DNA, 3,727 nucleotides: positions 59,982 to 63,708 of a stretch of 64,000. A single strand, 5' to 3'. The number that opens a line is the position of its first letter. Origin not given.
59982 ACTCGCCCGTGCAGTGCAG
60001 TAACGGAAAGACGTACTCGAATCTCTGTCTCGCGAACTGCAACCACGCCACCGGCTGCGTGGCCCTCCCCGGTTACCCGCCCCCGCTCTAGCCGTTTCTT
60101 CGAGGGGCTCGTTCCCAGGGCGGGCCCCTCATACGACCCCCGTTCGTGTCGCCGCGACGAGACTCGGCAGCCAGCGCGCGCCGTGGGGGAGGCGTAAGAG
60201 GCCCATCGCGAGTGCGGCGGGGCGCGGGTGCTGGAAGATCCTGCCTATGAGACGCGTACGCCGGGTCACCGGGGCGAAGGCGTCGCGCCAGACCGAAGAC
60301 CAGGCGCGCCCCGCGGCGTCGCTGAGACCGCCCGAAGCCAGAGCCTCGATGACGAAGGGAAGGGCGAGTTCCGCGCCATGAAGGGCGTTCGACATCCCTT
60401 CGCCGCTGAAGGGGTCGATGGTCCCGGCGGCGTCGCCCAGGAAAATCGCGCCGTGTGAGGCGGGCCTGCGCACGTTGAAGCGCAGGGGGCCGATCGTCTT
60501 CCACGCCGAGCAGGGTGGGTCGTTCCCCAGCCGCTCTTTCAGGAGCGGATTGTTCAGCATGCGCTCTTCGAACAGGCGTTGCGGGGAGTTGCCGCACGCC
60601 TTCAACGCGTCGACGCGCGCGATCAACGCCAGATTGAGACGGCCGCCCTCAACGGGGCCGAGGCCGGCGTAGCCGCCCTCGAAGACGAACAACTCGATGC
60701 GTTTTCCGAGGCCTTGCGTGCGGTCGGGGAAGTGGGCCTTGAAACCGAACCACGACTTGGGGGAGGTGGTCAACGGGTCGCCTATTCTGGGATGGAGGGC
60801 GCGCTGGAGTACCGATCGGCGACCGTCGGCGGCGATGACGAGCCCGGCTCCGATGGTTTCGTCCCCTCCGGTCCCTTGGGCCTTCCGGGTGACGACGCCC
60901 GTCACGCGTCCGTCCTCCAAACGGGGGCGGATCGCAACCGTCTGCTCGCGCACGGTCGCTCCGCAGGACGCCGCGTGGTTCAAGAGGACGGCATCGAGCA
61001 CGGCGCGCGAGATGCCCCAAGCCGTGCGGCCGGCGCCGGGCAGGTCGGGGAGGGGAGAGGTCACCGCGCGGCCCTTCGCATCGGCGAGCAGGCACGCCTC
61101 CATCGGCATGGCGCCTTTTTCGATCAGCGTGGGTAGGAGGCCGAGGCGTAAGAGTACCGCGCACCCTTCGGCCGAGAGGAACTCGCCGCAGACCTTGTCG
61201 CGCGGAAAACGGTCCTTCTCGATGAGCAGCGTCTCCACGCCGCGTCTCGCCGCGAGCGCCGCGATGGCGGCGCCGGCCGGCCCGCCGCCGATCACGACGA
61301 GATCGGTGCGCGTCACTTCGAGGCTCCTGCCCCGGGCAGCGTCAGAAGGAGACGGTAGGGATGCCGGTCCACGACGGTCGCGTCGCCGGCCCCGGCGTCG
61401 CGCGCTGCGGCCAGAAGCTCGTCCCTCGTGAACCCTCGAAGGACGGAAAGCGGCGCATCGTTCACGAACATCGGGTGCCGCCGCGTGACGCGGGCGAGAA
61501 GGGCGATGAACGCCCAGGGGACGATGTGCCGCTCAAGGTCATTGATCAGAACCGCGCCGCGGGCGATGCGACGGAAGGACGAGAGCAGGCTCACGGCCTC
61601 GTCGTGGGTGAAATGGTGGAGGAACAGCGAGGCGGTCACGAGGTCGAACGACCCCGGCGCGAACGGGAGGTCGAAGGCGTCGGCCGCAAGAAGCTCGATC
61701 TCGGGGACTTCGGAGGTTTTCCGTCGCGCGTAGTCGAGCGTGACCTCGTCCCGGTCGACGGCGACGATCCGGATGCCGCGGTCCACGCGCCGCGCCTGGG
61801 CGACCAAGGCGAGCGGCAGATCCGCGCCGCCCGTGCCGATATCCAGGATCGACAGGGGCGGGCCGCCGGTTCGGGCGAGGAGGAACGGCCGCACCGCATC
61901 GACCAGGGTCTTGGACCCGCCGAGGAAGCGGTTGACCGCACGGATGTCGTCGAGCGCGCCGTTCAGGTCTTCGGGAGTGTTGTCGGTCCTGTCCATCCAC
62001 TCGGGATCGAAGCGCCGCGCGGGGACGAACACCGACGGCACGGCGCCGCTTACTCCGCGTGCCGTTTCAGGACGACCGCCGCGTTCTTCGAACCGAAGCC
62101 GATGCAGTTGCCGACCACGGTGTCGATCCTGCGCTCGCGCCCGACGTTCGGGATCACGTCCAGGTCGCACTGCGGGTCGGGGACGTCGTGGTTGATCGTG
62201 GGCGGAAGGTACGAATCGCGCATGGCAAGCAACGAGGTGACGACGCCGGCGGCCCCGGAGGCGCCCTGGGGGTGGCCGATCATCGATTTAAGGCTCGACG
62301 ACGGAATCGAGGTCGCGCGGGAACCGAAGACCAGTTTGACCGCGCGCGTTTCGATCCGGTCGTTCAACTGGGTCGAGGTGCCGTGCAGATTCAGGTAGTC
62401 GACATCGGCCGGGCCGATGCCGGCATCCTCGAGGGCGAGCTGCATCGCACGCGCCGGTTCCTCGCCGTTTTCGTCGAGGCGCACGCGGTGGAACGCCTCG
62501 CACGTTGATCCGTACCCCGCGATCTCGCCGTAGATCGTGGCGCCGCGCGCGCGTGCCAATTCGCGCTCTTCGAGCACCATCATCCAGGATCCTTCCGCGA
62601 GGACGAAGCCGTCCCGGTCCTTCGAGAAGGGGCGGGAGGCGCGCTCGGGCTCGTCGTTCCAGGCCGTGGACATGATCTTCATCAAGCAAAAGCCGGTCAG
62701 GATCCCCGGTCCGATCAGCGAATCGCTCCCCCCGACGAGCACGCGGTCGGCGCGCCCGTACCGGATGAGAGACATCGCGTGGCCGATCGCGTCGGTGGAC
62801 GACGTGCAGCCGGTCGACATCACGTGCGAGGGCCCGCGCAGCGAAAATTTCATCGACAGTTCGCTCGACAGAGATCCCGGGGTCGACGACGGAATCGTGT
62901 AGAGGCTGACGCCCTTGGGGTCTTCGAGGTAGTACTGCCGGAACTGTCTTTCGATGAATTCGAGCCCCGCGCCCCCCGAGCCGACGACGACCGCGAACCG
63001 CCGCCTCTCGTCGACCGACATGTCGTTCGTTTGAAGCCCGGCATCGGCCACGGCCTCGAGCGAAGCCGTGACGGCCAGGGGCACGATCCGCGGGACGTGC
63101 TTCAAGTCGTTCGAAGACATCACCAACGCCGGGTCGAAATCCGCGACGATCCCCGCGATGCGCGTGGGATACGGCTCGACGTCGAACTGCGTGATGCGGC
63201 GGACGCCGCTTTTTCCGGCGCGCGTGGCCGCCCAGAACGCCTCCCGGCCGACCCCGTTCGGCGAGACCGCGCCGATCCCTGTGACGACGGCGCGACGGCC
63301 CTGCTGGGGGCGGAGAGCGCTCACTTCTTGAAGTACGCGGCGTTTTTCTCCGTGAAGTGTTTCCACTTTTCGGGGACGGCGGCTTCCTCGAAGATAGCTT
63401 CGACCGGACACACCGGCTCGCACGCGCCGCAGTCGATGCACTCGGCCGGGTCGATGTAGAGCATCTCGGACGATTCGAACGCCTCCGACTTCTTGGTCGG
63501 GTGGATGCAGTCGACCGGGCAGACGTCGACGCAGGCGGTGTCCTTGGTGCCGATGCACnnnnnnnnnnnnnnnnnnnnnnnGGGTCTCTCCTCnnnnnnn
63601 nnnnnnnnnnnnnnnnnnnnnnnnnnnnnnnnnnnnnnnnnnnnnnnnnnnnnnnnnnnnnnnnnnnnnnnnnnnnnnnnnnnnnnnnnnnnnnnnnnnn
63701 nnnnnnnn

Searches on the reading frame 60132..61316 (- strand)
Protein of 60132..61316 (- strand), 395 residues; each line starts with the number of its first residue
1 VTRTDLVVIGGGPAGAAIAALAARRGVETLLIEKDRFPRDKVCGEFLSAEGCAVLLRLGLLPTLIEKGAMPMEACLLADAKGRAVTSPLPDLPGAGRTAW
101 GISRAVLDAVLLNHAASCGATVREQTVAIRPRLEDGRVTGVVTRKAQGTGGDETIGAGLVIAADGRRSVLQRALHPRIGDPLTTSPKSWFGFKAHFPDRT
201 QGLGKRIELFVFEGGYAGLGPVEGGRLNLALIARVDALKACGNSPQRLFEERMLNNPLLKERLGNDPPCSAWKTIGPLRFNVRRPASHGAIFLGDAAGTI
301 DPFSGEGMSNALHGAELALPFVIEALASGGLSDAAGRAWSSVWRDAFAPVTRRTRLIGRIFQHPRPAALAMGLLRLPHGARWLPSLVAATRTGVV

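Call 17: search_protein_families(library=pfam, proteins=[window:60132-61316:-], max_evalue=0.00001)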
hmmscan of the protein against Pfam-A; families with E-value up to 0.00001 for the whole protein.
window:60132-61316:- (395 aa): 6 families
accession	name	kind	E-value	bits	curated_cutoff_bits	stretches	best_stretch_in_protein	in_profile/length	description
PF01494.25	FAD_binding_3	-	3e-23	83.1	22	1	4-312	2-308/349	FAD binding domain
PF01266.30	DAO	-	1.2e-09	38.6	27.9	0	5-38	1-34/353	FAD dependent oxidoreductase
PF00890.30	FAD_binding_2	-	8.9e-09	35.5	20.4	0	5-35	1-31/414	FAD binding domain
PF12831.13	FAD_oxidored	-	1.8e-07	31.3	27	1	5-166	1-146/416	FAD dependent oxidoreductase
PF04820.20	Trp_halogenase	-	1e-06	28.3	21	0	97-174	150-222/458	Tryptophan halogenase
PF13450.12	NAD_binding_8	-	4.6e-06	27.2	21.9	0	8-36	1-29/68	NAD(P)-binding Rossmann-like domain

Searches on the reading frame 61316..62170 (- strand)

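Call 60: search_protein_families(library=pfam, proteins=[window:61316-62170:-], max_evalue=0.00001)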
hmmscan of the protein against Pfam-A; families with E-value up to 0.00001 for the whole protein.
window:61316-62170:- (285 aa): 5 families
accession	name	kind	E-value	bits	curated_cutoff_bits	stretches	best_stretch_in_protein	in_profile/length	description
PF13649.12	Methyltransf_25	-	1.4e-14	55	27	1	108-203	1-93/97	Methyltransferase domain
PF08241.18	Methyltransf_11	-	2.9e-14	53.9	21.2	1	109-204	1-88/95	Methyltransferase domain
PF01209.24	Ubie_methyltran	-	3.8e-09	36.7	20.1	1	104-207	47-148/233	ubiE/COQ5 methyltransferase family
PF08242.18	Methyltransf_12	-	5.2e-08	34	30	1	109-202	1-91/98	Methyltransferase domain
PF13847.12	Methyltransf_31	-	6.8e-08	32.8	27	1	107-193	6-93/145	Methyltransferase domain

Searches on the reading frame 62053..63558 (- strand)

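Call 16: search_protein_families(library=pfam, proteins=[window:62053-63558:-], max_evalue=0.00001)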
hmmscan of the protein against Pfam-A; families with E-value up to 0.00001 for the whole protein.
window:62053-63558:- (502 aa): 2 families
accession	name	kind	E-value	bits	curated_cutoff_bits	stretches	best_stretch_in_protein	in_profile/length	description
PF00109.32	ketoacyl-synt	-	4e-42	145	20.8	1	89-333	3-250/252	Beta-ketoacyl synthase, N-terminal domain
PF02801.28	Ketoacyl-synt_C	-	6e-35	120.3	20.8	1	343-457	1-118/119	Beta-ketoacyl synthase, C-terminal domain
